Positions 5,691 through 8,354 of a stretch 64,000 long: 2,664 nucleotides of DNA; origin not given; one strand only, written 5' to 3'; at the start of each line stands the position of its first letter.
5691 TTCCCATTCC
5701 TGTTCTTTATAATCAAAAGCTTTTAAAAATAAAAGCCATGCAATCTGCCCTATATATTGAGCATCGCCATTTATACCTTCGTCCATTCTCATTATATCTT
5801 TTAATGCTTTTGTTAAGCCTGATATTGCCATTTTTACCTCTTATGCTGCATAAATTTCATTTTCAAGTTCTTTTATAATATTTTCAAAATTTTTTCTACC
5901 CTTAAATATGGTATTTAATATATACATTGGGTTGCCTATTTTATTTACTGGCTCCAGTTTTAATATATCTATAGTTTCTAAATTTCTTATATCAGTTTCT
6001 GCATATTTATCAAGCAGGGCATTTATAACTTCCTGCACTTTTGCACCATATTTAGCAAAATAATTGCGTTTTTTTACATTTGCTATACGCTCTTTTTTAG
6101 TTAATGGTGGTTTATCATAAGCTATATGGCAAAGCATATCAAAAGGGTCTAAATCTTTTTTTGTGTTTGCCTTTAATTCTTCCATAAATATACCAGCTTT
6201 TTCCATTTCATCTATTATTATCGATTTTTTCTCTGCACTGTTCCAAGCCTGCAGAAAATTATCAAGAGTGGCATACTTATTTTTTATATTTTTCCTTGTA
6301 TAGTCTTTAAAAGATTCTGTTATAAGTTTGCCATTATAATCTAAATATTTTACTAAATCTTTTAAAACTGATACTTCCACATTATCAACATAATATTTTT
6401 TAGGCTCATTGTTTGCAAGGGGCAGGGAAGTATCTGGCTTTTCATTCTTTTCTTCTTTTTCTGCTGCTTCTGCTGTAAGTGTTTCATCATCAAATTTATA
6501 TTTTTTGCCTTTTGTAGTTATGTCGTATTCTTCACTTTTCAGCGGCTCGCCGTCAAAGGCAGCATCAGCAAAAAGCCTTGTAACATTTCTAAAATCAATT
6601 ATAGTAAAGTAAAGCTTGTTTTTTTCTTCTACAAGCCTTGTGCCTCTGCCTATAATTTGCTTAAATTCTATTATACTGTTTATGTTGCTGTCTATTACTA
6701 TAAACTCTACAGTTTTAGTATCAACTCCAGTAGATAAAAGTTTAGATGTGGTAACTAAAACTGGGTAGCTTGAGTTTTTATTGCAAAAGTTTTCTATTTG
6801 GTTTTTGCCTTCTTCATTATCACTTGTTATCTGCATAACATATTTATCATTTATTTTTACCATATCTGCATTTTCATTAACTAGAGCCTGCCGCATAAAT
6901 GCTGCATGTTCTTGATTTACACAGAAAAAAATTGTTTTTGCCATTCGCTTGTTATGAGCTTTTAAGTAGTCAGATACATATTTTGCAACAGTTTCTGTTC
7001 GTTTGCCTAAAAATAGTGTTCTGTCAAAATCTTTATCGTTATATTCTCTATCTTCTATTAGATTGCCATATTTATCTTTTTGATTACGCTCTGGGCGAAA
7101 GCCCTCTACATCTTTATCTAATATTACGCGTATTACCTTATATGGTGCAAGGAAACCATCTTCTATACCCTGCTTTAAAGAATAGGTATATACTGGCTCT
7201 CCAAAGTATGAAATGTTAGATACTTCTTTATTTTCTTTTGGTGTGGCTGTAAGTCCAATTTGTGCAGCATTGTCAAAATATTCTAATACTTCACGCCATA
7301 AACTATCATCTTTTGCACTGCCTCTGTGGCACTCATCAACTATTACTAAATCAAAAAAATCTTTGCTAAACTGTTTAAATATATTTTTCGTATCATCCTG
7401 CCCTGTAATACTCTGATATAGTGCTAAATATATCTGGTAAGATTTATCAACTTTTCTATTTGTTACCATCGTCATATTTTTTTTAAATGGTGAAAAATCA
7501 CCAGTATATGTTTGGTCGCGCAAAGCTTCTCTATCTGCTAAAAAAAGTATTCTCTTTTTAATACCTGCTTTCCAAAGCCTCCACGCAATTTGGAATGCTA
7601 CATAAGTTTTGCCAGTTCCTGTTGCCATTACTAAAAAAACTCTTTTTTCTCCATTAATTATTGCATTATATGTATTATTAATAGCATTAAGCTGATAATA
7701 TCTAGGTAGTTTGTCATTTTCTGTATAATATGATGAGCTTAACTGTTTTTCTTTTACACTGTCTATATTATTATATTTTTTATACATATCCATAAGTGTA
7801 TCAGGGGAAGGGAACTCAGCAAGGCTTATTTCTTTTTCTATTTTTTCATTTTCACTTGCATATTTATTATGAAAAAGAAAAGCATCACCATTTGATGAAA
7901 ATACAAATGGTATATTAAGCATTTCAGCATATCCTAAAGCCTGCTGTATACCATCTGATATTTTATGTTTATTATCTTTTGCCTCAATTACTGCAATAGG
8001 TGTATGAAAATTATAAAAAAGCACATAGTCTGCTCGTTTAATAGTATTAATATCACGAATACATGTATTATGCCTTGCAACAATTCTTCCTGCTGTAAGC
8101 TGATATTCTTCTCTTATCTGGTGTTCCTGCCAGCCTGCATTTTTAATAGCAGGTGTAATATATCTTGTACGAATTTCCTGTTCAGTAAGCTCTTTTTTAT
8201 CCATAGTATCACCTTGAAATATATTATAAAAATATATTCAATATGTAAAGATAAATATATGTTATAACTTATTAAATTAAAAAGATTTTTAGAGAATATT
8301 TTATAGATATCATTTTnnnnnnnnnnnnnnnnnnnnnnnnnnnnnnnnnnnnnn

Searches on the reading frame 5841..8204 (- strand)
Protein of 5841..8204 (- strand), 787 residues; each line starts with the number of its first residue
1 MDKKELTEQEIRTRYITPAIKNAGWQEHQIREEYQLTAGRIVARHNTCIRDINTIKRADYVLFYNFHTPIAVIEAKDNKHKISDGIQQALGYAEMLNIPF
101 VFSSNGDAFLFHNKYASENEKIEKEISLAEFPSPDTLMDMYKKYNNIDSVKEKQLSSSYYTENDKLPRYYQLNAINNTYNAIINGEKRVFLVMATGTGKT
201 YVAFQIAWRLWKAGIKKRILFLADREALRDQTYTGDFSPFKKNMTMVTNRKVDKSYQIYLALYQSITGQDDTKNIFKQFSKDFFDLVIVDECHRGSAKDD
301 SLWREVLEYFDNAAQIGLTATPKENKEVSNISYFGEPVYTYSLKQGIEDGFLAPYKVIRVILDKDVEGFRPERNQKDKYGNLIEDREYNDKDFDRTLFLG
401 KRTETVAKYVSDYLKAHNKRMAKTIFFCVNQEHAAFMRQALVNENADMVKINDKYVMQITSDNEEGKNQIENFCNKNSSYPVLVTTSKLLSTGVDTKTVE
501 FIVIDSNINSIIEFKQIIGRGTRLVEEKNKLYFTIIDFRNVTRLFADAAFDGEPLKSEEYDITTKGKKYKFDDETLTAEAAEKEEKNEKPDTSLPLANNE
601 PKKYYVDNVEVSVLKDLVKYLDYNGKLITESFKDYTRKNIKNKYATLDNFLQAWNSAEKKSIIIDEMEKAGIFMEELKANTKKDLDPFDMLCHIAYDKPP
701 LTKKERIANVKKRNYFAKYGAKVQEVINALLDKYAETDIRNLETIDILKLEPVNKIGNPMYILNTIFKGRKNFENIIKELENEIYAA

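Call 19: find_encoding_contigs(protein=window:5841-8204:-, flank=10000, max_places=1)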
Protein window:5841-8204:- (787 aa): 21 contigs read that carry it; 1 place shown.
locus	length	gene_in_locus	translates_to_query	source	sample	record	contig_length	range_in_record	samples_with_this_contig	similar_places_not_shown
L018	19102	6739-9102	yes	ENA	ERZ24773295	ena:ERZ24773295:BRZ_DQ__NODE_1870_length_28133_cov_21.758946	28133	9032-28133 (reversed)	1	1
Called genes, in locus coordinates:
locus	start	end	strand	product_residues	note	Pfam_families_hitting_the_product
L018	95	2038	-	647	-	PF12796:Ank_2, PF13637:Ank_4, PF13857:Ank_5, PF00023:Ank, PF13606:Ank_3 (weak), PF13637:Ank_4, PF00023:Ank (weak), PF12796:Ank_2, +5 more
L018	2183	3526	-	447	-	PF03264:Cytochrom_NNT, PF02085:Cytochrom_CIII (faint), PF09699:Paired_CXXCH_1 (faint), PF14537:Cytochrom_c3_2 (faint), PF22113:Mtrc-MtrF_II-IV_dom (faint), PF14522:Cytochrome_C7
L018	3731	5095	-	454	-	PF02321:OEP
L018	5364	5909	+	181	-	PF00565:SNase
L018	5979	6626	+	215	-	PF08378:NERD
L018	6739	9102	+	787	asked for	PF04313:HSDR_N, PF13588:HSDR_N_2, PF00270:DEAD, PF04851:ResIII, PF18766:SWI2_SNF2, PF00271:Helicase_C (weak), PF08463:EcoEI_R_C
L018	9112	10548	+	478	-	PF12161:HsdM_N, PF02384:N6_Mtase, PF07669:Eco57I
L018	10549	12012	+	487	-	PF01420:Methylase_S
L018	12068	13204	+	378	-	PF03235:GmrSD_N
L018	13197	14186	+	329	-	PF13175:AAA_15, PF13476:AAA_23 (weak), PF13304:AAA_21, PF13175:AAA_15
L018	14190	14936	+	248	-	-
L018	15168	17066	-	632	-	PF02518:HATPase_c (faint), PF13589:HATPase_c_3, PF00183:HSP90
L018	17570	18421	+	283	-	-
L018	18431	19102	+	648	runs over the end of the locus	PF19310:TOP_N, PF01432:Peptidase_M3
